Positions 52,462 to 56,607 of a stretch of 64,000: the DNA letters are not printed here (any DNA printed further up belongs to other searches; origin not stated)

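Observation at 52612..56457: STAND-like NTPase / TPR array fused to a sigma-54 enhancer-binding module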

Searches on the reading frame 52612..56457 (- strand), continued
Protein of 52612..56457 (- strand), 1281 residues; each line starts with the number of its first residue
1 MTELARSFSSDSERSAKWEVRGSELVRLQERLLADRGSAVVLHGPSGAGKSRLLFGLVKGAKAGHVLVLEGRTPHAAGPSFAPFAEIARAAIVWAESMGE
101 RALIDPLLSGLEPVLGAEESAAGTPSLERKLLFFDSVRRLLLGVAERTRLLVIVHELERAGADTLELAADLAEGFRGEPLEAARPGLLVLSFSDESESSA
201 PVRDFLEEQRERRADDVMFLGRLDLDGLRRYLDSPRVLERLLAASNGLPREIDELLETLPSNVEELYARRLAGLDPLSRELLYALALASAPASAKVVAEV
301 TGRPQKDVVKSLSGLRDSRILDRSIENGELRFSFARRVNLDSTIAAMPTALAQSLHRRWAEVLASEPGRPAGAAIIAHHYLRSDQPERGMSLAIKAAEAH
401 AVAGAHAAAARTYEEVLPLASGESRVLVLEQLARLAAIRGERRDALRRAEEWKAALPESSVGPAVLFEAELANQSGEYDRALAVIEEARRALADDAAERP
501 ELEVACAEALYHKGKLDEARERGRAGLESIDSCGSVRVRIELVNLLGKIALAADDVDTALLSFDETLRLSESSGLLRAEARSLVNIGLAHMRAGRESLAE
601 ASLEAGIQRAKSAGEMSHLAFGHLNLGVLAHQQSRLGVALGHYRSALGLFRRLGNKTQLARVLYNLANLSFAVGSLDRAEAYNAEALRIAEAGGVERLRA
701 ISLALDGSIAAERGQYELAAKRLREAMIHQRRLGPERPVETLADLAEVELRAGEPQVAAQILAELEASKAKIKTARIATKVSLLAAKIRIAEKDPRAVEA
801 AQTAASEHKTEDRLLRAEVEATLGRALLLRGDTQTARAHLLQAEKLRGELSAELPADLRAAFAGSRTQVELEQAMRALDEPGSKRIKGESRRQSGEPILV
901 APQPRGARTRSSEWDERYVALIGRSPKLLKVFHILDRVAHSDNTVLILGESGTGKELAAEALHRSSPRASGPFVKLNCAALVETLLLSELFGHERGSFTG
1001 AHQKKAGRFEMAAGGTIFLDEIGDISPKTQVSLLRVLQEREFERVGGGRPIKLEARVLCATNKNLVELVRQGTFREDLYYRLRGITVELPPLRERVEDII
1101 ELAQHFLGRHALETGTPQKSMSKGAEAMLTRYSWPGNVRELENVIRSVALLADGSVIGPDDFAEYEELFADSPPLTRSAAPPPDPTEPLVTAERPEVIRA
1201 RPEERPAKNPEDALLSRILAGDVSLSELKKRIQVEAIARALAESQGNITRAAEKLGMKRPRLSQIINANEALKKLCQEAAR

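Call 15: find_encoding_contigs(protein=P0002, flank=10000, max_places=2)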
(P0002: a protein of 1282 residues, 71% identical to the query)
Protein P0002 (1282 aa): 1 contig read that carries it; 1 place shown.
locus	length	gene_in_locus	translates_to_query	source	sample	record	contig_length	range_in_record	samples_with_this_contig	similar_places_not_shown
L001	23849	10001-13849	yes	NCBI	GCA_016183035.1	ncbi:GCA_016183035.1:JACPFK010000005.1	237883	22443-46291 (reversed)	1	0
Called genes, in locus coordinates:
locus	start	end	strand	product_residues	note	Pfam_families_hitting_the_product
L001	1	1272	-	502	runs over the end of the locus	PF00069:Pkinase, PF01636:APH (faint), PF07714:PK_Tyr_Ser-Thr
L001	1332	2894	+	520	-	-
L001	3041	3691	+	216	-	PF05711:TylF, PF13578:Methyltransf_24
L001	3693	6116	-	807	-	PF02190:LON_substr_bdg, PF08298:AAA_PrkA (weak), PF13191:AAA_16 (weak), PF00004:AAA, PF07728:AAA_5, PF22667:Lon_lid, PF05362:Lon_C, PF13541:ChlI (weak), +1 more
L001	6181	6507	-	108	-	-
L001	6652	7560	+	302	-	PF01063:Aminotran_4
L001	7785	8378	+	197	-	-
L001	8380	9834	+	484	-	PF04055:Radical_SAM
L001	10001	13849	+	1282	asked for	PF13191:AAA_16, PF00004:AAA (faint), PF13424:TPR_12 (weak), PF17874:TPR_MalT, PF00158:Sigma54_activat, PF14532:Sigma54_activ_2, PF07728:AAA_5, PF25601:AAA_lid_14, +4 more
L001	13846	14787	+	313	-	-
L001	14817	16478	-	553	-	-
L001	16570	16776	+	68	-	-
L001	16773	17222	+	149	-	PF01850:PIN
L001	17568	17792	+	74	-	PF09670:Cas_Cas02710 (weak)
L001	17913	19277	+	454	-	PF00657:Lipase_GDSL (faint), PF13472:Lipase_GDSL_2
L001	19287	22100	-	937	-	PF00923:TAL_FSA, PF00342:PGI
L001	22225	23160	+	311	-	PF13672:PP2C_2 (weak), PF00481:PP2C (faint), PF07228:SpoIIE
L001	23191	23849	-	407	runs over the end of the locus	-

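Call 20: find_encoding_contigs(protein=P0006, flank=8000, max_places=1)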
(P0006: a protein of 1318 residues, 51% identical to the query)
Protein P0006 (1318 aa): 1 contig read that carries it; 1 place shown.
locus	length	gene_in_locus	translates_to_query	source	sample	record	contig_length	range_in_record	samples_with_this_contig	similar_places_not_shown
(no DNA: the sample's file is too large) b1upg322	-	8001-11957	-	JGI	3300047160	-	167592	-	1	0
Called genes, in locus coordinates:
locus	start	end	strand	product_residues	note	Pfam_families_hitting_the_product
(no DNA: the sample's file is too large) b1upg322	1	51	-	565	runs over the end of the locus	PF13167:GTP-bdg_N, PF16360:GTP-bdg_M, PF00350:Dynamin_N (faint), PF01926:MMR_HSR1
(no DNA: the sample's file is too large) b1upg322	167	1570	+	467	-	PF00069:Pkinase, PF07714:PK_Tyr_Ser-Thr, PF01636:APH (faint)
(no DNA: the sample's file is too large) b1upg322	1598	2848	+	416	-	PF00291:PALP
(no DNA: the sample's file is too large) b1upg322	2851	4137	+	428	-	PF01979:Amidohydro_1, PF07969:Amidohydro_3 (faint)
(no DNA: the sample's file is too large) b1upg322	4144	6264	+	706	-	PF12838:Fer4_7 (faint), PF13534:Fer4_17 (faint), PF13183:Fer4_8 (weak)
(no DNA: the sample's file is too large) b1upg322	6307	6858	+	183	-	PF01327:Pep_deformylase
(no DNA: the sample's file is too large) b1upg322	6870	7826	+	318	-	PF00551:Formyl_trans_N, PF02911:Formyl_trans_C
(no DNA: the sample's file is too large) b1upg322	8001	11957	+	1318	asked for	PF01637:ATPase_2 (weak), PF13191:AAA_16, PF17874:TPR_MalT, PF13424:TPR_12, PF00158:Sigma54_activat, PF14532:Sigma54_activ_2, PF07724:AAA_2 (weak), PF25601:AAA_lid_14, +5 more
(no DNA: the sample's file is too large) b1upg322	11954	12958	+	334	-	-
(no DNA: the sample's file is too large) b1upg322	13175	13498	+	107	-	-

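Call 21: find_encoding_contigs(protein=P0007, flank=8000, max_places=1)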
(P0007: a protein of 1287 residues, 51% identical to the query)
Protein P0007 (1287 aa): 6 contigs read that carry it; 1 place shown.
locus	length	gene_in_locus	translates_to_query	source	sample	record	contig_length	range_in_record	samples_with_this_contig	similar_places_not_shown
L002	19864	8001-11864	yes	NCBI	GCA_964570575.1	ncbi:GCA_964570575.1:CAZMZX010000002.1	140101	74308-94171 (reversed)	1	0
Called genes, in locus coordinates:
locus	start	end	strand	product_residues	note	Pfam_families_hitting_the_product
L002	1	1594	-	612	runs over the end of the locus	PF02771:Acyl-CoA_dh_N (weak), PF02770:Acyl-CoA_dh_M, PF00441:Acyl-CoA_dh_1, PF08028:Acyl-CoA_dh_2, PF22924:ACOX_C_alpha1, PF12806:Acyl-CoA_dh_C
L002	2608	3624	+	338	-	-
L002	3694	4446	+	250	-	-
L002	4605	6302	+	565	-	-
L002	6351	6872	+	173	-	PF01327:Pep_deformylase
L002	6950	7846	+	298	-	PF00551:Formyl_trans_N, PF02911:Formyl_trans_C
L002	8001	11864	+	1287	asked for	PF13191:AAA_16, PF13424:TPR_12, PF17874:TPR_MalT, PF00158:Sigma54_activat, PF14532:Sigma54_activ_2, PF00004:AAA (weak), PF25601:AAA_lid_14, PF02954:HTH_8 (weak), +1 more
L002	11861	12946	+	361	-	-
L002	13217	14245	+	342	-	-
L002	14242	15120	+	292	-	-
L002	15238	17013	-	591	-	PF02690:Na_Pi_cotrans, PF01895:PhoU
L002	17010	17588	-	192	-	PF00582:Usp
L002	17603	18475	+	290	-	-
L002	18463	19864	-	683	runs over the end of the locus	PF08007:JmjC_2, PF13621:Cupin_8 (faint)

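Call 22: find_encoding_contigs(protein=P0008, flank=8000, max_places=1)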
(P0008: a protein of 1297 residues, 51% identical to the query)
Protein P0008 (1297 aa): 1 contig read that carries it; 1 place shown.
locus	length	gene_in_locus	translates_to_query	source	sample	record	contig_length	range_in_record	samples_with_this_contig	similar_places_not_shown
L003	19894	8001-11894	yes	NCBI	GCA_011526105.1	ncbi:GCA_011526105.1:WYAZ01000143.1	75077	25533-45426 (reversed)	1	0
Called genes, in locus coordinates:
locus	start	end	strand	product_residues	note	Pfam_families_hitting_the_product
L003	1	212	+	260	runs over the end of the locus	PF07044:DUF1329 (faint), PF17131:TP_0789-like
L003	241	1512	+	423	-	-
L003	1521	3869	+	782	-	PF03176:MMPL, PF02460:Patched, PF12349:Sterol-sensing (weak), PF03176:MMPL, PF00873:ACR_tran (weak)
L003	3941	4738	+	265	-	PF08238:Sel1 (weak)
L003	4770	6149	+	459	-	-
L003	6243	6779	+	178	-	PF01327:Pep_deformylase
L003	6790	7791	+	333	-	PF00551:Formyl_trans_N, PF02911:Formyl_trans_C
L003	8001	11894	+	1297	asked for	PF13191:AAA_16, PF13424:TPR_12, PF17874:TPR_MalT, PF00158:Sigma54_activat, PF14532:Sigma54_activ_2, PF07728:AAA_5 (weak), PF25601:AAA_lid_14, PF02954:HTH_8 (weak), +5 more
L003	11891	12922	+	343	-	-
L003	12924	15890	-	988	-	PF02074:Peptidase_M32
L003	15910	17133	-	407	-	PF03372:Exo_endo_phos (faint)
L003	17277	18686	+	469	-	-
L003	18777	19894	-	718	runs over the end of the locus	PF00069:Pkinase, PF07714:PK_Tyr_Ser-Thr, PF01636:APH (faint), PF08308:PEGA (faint)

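Call 31: search_protein_families(library=pfam, proteins=[P0035, P0042, P0060, P0064, P0066, P0079, P0014], max_evalue=0.00001)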
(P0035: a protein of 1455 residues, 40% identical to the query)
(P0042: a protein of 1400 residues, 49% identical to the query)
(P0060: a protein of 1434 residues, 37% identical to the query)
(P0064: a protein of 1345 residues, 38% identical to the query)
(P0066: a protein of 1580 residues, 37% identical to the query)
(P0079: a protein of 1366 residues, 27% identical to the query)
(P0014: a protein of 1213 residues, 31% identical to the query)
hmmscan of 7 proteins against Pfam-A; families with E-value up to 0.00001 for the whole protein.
P0035 (1455 aa): 10 families
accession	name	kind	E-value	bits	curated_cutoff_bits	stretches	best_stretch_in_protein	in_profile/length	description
PF00158.32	Sigma54_activat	-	1.8e-60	203.9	20.2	1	52-223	3-167/168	Sigma-54 interaction domain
PF13191.12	AAA_16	-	2.3e-25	90.5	32.6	1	569-754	2-167/167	AAA ATPase domain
PF25601.1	AAA_lid_14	-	3.8e-20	71.9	27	1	229-298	1-70/87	AAA+ ATPase lid domain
PF17874.7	TPR_MalT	-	6.4e-18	65.6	45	2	1266-1421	44-195/336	MalT-like TPR region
PF13424.12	TPR_12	-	2.4e-16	60.1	30.1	0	1103-1174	4-77/77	Tetratricopeptide repeat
PF14532.12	Sigma54_activ_2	-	3.5e-16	60.1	25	1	76-228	19-138/138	Sigma-54 interaction domain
PF02954.25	HTH_8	-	1.7e-13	50.5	22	1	325-360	6-41/42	Bacterial regulatory protein, Fis family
PF13401.12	AAA_22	-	2.2e-08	34.9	27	0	590-752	4-117/130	AAA domain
PF13556.12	HTH_30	-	2.4e-08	34.1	27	1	329-360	4-35/59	PucR C-terminal helix-turn-helix domain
PF07728.20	AAA_5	-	1.6e-06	28.6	22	0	81-202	2-125/139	AAA domain (dynein-related subfamily)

P0042 (1400 aa): 15 families
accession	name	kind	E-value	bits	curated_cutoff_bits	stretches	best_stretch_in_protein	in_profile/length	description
PF00158.32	Sigma54_activat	-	4e-57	193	20.2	1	33-177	23-167/168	Sigma-54 interaction domain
PF13191.12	AAA_16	-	3.4e-27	96.4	32.6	1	517-702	1-166/167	AAA ATPase domain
PF25601.1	AAA_lid_14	-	1.8e-21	76.2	27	1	183-260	1-78/87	AAA+ ATPase lid domain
PF13424.12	TPR_12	-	4.8e-20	72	30.1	0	1263-1326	8-73/77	Tetratricopeptide repeat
PF14532.12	Sigma54_activ_2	-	7.6e-17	62.3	25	1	30-182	19-138/138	Sigma-54 interaction domain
PF02954.25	HTH_8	-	3.5e-13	49.5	22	1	276-314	3-41/42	Bacterial regulatory protein, Fis family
PF17874.7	TPR_MalT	-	2.4e-12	47.2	45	1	1178-1326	45-189/336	MalT-like TPR region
PF07728.20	AAA_5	-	8.3e-09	36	22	0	34-156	1-125/139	AAA domain (dynein-related subfamily)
PF07719.23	TPR_2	-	5.8e-08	32.7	27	0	1136-1164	4-32/34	Tetratricopeptide repeat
PF00515.34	TPR_1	-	1.3e-07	31.6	27.8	0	1137-1163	5-31/34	Tetratricopeptide repeat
PF13556.12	HTH_30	-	4.3e-07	30.1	27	1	289-330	10-51/59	PucR C-terminal helix-turn-helix domain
PF13401.12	AAA_22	-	7.6e-07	29.9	27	0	541-706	6-124/130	AAA domain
PF05621.17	TniB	-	3.9e-06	26.9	22.4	0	525-568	20-63/189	Bacterial TniB protein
PF13374.12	TPR_10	-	7e-06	26.3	27.5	0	1013-1044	2-33/42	Tetratricopeptide repeat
PF13181.12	TPR_8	-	7.4e-06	26.2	25.7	0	1136-1164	4-32/34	Tetratricopeptide repeat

P0060 (1434 aa): 9 families
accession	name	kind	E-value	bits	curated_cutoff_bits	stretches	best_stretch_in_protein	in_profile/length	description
PF00158.32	Sigma54_activat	-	2.3e-58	197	20.2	1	18-191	1-167/168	Sigma-54 interaction domain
PF13191.12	AAA_16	-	4.1e-31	109.2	32.6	1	567-752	1-165/167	AAA ATPase domain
PF25601.1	AAA_lid_14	-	1.3e-19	70.3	27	1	198-268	2-72/87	AAA+ ATPase lid domain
PF14532.12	Sigma54_activ_2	-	7.7e-18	65.5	25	1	19-196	1-138/138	Sigma-54 interaction domain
PF13424.12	TPR_12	-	1.4e-12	48.1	30.1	1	1188-1250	12-76/77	Tetratricopeptide repeat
PF02954.25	HTH_8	-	4e-11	42.9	22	1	300-333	8-41/42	Bacterial regulatory protein, Fis family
PF13401.12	AAA_22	-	5.5e-09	36.9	27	0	589-743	4-106/130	AAA domain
PF17874.7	TPR_MalT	-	4.4e-08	33.2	45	1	1084-1375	25-312/336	MalT-like TPR region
PF07728.20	AAA_5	-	8.8e-07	29.5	22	0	49-150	2-99/139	AAA domain (dynein-related subfamily)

P0064 (1345 aa): 14 families
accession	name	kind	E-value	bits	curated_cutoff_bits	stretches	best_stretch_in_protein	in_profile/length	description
PF00158.32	Sigma54_activat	-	2.7e-56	190.3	20.2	1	9-180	2-167/168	Sigma-54 interaction domain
PF13191.12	AAA_16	-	1.5e-24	87.8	32.6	1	522-708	1-166/167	AAA ATPase domain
PF13424.12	TPR_12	-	4e-20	72.2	30.1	0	1265-1321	19-77/77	Tetratricopeptide repeat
PF25601.1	AAA_lid_14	-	7.6e-20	71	27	1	186-256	1-71/87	AAA+ ATPase lid domain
PF14532.12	Sigma54_activ_2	-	4.1e-18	66.4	25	1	9-185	1-138/138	Sigma-54 interaction domain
PF02954.25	HTH_8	-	4.7e-15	55.5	22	1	284-321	5-42/42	Bacterial regulatory protein, Fis family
PF07728.20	AAA_5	-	2.2e-09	37.9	22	1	37-174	1-138/139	AAA domain (dynein-related subfamily)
PF13176.12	TPR_7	-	1.8e-08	34.2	27.9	0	1045-1067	4-28/36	Tetratricopeptide repeat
PF07719.23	TPR_2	-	2.2e-08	34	27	0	1042-1067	3-28/34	Tetratricopeptide repeat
PF13181.12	TPR_8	-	5.7e-08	32.8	25.7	0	1131-1157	5-31/34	Tetratricopeptide repeat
PF13401.12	AAA_22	-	8.7e-08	33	27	0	38-72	8-42/130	AAA domain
PF00004.35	AAA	-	6.8e-07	30.2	21.2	0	38-171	1-127/131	ATPase family associated with various cellular activities (AAA)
PF00515.34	TPR_1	-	2.3e-06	27.6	27.8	0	1045-1067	6-28/34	Tetratricopeptide repeat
PF13556.12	HTH_30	-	8.9e-06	25.9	27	1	293-320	8-35/59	PucR C-terminal helix-turn-helix domain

P0066 (1580 aa): 10 families
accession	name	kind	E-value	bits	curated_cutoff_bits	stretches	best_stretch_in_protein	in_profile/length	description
PF00158.32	Sigma54_activat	-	7.3e-61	205.2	20.2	1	1239-1406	1-168/168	Sigma-54 interaction domain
PF00069.31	Pkinase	-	5.5e-20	72.3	31.7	1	15-218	1-198/263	Protein kinase domain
PF14532.12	Sigma54_activ_2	-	4.3e-19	69.5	25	1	1240-1410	1-138/138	Sigma-54 interaction domain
PF25601.1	AAA_lid_14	-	4.2e-15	55.8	27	1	1411-1488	1-84/87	AAA+ ATPase lid domain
PF13424.12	TPR_12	-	4.8e-15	55.9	30.1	2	754-827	2-77/77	Tetratricopeptide repeat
PF02954.25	HTH_8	-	2.9e-10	40.2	22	1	1530-1564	5-39/42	Bacterial regulatory protein, Fis family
PF07728.20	AAA_5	-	5.9e-10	39.7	22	1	1262-1381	1-123/139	AAA domain (dynein-related subfamily)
PF07714.23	PK_Tyr_Ser-Thr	-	3.4e-07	30.3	23.1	1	19-208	5-195/258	Protein tyrosine and serine/threonine kinase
PF06293.20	Kdo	-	2.5e-06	27.5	21.3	1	51-169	52-174/207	Lipopolysaccharide kinase (Kdo/WaaP) family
PF01078.27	Mg_chelatase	-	3.5e-06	27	20.3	0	1253-1380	15-157/207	Magnesium chelatase, subunit ChlI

P0079 (1366 aa): 10 families
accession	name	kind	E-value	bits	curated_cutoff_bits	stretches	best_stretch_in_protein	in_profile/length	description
PF00158.32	Sigma54_activat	-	1.4e-51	175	20.2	1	1047-1212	2-167/168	Sigma-54 interaction domain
PF14532.12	Sigma54_activ_2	-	1.1e-20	74.7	25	1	1047-1217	1-138/138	Sigma-54 interaction domain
PF25601.1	AAA_lid_14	-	1.7e-17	63.4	27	1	1218-1289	1-71/87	AAA+ ATPase lid domain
PF13191.12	AAA_16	-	1.7e-15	58.4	32.6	1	69-208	3-158/167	AAA ATPase domain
PF13424.12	TPR_12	-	2.5e-14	53.7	30.1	2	525-592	5-74/77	Tetratricopeptide repeat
PF17874.7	TPR_MalT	-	5.8e-10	39.4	45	1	616-838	87-306/336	MalT-like TPR region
PF00515.34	TPR_1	-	5.4e-09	35.9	27.8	0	649-676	1-28/34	Tetratricopeptide repeat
PF07719.23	TPR_2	-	3.1e-08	33.5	27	0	527-554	5-32/34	Tetratricopeptide repeat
PF10923.14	BrxC_BrxD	-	1.7e-06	27.7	22.2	1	66-130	25-89/414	BREX system ATP-binding protein BrxC/D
PF13401.12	AAA_22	-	2.6e-06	28.2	27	0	92-195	7-97/130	AAA domain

P0014 (1213 aa): 12 families
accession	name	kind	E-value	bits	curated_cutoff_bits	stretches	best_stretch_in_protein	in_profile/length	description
PF00158.32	Sigma54_activat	-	1.5e-67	226.9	20.2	1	857-1023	1-167/168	Sigma-54 interaction domain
PF25601.1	AAA_lid_14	-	7.6e-20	71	27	1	1029-1096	1-70/87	AAA+ ATPase lid domain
PF14532.12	Sigma54_activ_2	-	1.4e-17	64.7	25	1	862-1028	5-138/138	Sigma-54 interaction domain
PF13424.12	TPR_12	-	7.6e-14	52.1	30.1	1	573-635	6-71/77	Tetratricopeptide repeat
PF02954.25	HTH_8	-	2.6e-08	33.9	22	1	1164-1192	5-33/42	Bacterial regulatory protein, Fis family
PF14559.12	TPR_19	-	4.6e-08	33.7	25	0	581-634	3-50/68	Tetratricopeptide repeat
PF07728.20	AAA_5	-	1.1e-07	32.3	22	1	881-999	2-123/139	AAA domain (dynein-related subfamily)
PF07719.23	TPR_2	-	2.5e-07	30.7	27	0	574-596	6-28/34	Tetratricopeptide repeat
PF00515.34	TPR_1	-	1.2e-06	28.5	27.8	0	573-595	5-27/34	Tetratricopeptide repeat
PF07724.20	AAA_2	-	5.1e-06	27.1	27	0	880-997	5-123/166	AAA domain (Cdc48 subfamily)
PF13432.12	TPR_16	-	5.6e-06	27.1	32.7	0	497-551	4-52/65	Tetratricopeptide repeat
PF07721.20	TPR_4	-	6e-06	26.8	27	0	570-593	2-25/26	Tetratricopeptide repeat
